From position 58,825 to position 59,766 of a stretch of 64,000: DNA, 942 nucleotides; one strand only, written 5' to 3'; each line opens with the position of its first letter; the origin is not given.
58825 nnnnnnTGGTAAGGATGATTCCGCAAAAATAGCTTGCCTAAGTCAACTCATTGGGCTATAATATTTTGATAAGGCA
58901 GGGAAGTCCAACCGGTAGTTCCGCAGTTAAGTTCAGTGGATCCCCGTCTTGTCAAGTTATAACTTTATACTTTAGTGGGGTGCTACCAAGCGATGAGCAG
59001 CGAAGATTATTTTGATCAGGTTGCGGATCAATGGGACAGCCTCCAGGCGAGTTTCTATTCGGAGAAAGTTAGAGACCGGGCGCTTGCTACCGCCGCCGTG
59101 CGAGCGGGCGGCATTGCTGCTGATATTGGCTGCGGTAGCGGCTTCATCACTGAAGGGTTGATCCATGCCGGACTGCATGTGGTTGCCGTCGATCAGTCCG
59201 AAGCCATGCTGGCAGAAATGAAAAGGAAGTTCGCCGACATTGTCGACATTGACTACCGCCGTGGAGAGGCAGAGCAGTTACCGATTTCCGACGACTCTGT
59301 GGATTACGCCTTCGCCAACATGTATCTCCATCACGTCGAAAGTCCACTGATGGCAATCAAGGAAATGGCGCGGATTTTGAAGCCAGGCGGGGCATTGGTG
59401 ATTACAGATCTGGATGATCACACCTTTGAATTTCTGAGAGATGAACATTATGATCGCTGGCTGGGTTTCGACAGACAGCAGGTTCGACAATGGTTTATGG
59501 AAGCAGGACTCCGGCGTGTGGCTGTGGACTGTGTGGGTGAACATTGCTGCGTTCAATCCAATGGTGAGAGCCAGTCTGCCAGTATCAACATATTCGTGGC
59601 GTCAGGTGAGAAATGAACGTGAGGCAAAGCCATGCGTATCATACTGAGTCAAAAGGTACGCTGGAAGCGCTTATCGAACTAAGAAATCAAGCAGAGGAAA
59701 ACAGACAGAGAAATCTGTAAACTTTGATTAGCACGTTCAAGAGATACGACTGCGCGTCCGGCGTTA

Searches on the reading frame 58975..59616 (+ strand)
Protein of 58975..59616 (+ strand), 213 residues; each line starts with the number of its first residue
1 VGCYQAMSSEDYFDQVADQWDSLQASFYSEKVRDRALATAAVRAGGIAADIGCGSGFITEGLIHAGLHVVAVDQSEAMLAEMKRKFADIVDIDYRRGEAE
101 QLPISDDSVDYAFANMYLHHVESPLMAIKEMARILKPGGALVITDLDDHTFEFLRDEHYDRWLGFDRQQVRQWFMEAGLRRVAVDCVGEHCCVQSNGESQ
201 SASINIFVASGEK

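Call 36: search_protein_families(library=pfam, proteins=[window:58975-59616:+])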
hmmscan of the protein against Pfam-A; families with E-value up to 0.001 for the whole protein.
window:58975-59616:+ (213 aa): 9 families
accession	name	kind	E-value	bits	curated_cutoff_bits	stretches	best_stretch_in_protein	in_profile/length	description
PF08241.18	Methyltransf_11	-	2.9e-25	89.2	21.2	1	50-143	2-95/95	Methyltransferase domain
PF13649.12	Methyltransf_25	-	2.9e-21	76.4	27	1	49-139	2-97/97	Methyltransferase domain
PF01209.24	Ubie_methyltran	-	4.2e-16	59.4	20.1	1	10-162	10-169/233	ubiE/COQ5 methyltransferase family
PF08242.18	Methyltransf_12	-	9.1e-16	58.8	30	1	50-141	2-98/98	Methyltransferase domain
PF13847.12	Methyltransf_31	-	1.1e-15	58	27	1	49-147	8-113/145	Methyltransferase domain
PF13489.12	Methyltransf_23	-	2.4e-14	53.8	27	1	43-181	21-152/164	Methyltransferase domain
PF05148.21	Methyltransf_8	-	1.7e-05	25.3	27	1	48-168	76-181/219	Hypothetical methyltransferase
PF08003.17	Methyltransf_9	-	6.3e-05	22.5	23.8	1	33-145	104-219/315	Protein of unknown function (DUF1698)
PF07021.18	MetW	-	0.00036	20.6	21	1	35-135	4-102/193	Methionine biosynthesis protein MetW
